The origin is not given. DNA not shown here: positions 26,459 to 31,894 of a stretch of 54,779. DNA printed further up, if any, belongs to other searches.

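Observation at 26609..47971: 21-kb island of eight consecutive exported proteins built from eukaryote-like extracellular-matrix parts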

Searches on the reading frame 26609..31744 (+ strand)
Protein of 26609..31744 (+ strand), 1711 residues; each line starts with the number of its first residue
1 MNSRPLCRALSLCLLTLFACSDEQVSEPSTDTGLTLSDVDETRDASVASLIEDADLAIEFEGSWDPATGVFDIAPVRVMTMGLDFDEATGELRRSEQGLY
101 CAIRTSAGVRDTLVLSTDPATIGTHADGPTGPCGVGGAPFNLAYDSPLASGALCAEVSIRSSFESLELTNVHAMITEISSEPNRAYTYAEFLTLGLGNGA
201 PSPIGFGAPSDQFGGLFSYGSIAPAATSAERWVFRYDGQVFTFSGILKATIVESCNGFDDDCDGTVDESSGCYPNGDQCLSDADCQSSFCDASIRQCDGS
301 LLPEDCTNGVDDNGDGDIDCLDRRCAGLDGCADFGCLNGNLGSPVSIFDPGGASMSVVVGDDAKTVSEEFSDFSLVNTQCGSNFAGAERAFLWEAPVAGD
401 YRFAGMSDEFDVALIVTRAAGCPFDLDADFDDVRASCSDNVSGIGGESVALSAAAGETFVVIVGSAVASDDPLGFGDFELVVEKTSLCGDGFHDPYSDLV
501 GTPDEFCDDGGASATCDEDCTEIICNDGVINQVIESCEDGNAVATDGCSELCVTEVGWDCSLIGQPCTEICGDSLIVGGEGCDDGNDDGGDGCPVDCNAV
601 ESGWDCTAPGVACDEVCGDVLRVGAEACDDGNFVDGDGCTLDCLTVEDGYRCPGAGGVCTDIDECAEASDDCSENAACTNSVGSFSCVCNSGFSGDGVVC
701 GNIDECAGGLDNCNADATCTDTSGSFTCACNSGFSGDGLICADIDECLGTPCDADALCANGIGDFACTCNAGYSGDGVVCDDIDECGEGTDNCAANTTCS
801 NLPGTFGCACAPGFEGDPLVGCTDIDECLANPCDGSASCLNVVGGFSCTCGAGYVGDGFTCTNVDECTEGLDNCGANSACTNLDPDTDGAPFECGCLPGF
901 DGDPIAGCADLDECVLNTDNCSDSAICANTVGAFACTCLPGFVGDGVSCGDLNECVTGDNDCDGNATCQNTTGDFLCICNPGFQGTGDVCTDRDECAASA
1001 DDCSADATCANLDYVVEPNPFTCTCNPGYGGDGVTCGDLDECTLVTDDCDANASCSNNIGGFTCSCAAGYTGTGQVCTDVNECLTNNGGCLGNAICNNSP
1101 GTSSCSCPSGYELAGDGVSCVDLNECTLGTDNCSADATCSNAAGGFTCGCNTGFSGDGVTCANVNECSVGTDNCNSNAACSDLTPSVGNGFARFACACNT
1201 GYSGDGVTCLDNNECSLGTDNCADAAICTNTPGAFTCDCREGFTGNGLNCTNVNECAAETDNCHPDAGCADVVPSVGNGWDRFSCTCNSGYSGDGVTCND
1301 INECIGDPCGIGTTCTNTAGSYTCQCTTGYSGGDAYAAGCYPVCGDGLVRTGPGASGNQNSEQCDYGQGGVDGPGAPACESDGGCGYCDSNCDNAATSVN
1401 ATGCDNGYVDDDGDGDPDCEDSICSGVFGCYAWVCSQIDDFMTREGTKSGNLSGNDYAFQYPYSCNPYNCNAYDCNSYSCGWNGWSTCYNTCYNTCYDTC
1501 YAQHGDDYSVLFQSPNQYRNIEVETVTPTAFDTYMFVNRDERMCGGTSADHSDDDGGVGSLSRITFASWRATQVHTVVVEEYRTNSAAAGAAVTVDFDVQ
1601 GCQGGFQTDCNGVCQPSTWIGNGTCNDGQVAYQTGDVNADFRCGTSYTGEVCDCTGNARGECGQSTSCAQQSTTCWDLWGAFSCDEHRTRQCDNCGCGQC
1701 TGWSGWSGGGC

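Call 4: search_protein_families(library=pfam, proteins=[window:26609-31744:+], max_evalue=0.01)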
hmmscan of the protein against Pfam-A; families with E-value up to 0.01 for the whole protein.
window:26609-31744:+ (1711 aa): 9 families
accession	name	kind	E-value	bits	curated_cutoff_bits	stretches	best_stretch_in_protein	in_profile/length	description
PF12947.13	EGF_3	-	2.6e-111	363.9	28.5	15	914-949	1-36/36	EGF domain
PF07645.21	EGF_CA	-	4.6e-89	292.9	27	12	661-698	1-41/43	Calcium-binding EGF domain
PF12662.13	cEGF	-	3.4e-68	225.5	26.6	12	1105-1125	4-24/24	Complement Clr-like EGF-like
PF00008.33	EGF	-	5.8e-26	90.8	21.5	7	828-857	1-31/32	EGF-like domain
PF12946.13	EGF_MSP1_1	-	8.2e-14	51.8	27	3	959-990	4-36/37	MSP1 EGF domain 1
PF12661.13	hEGF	-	1.6e-12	47.8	29.3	2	962-983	1-22/22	Human growth factor-like EGF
PF13948.11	DUF4215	-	1.4e-10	41.7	27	2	556-597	6-46/47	Domain of unknown function (DUF4215)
PF14670.12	FXa_inhibition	-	5.9e-09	36.4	33.4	1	1083-1120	1-36/36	Coagulation Factor Xa inhibitory site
PF06247.17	Plasmod_Pvs28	-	5.5e-08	33.2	26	1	1215-1250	2-40/41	Pvs28 EGF domain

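Call 5: search_protein_families(library=ncbifam, proteins=[window:26609-31744:+], max_evalue=0.01)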
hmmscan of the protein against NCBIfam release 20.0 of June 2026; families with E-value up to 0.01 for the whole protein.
window:26609-31744:+ (1711 aa): 0 families
